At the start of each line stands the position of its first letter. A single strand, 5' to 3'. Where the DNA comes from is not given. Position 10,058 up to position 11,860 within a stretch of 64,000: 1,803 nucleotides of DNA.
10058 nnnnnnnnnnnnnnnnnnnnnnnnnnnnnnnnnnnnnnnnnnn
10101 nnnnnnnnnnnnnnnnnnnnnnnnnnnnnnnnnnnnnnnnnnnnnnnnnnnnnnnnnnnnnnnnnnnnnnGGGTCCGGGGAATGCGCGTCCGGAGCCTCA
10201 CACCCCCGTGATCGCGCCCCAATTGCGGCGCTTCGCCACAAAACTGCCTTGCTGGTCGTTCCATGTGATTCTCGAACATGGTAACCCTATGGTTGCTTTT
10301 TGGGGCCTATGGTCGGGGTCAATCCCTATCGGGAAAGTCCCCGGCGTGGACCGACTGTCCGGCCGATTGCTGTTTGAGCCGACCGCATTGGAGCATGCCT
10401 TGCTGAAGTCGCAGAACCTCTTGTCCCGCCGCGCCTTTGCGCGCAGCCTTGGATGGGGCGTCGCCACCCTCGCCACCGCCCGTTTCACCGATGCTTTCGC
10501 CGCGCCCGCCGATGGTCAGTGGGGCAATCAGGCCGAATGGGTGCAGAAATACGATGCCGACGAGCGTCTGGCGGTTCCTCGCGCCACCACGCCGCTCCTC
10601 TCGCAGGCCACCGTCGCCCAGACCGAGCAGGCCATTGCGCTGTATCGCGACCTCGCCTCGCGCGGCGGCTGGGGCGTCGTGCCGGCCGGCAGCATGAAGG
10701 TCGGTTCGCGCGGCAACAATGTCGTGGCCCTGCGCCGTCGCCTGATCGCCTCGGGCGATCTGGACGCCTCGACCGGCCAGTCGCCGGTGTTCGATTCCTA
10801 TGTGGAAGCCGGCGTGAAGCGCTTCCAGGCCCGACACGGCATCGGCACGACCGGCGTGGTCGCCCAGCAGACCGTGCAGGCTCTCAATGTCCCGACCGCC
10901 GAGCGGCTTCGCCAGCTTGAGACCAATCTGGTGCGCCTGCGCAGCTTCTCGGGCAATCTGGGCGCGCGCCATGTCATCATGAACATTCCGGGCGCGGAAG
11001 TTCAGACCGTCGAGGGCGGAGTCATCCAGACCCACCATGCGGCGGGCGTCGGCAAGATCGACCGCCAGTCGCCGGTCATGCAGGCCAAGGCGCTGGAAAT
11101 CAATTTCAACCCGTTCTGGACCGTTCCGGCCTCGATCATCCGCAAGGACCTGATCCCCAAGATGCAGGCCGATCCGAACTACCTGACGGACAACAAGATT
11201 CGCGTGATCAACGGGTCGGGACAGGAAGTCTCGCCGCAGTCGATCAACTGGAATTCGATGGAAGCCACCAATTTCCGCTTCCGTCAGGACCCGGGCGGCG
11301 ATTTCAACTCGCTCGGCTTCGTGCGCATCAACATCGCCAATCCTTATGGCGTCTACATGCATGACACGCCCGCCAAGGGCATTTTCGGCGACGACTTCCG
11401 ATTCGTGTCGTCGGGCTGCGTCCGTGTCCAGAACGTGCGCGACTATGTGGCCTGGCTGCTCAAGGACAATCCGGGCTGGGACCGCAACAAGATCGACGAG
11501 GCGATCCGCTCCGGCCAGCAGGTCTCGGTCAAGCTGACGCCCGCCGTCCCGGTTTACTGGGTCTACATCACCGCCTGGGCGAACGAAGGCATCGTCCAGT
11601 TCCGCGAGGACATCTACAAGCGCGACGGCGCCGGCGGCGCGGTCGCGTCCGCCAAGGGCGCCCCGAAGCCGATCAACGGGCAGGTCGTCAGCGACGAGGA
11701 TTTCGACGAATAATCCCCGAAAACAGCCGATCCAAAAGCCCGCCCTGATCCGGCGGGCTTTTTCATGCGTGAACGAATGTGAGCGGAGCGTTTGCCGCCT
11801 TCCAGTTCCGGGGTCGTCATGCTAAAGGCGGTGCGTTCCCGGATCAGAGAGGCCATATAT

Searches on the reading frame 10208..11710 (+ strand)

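Call 82: search_protein_families(library=pfam, proteins=[window:10208-11710:+], max_evalue=0.00001)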
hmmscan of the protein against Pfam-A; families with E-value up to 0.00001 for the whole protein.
window:10208-11710:+ (501 aa): 2 families
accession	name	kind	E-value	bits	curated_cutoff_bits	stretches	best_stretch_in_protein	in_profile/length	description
PF03734.19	YkuD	-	1.3e-15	58.7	23.4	1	254-419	2-140/146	L,D-transpeptidase catalytic domain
PF01471.23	PG_binding_1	-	1e-09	38.8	23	1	168-226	1-57/57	Putative peptidoglycan binding domain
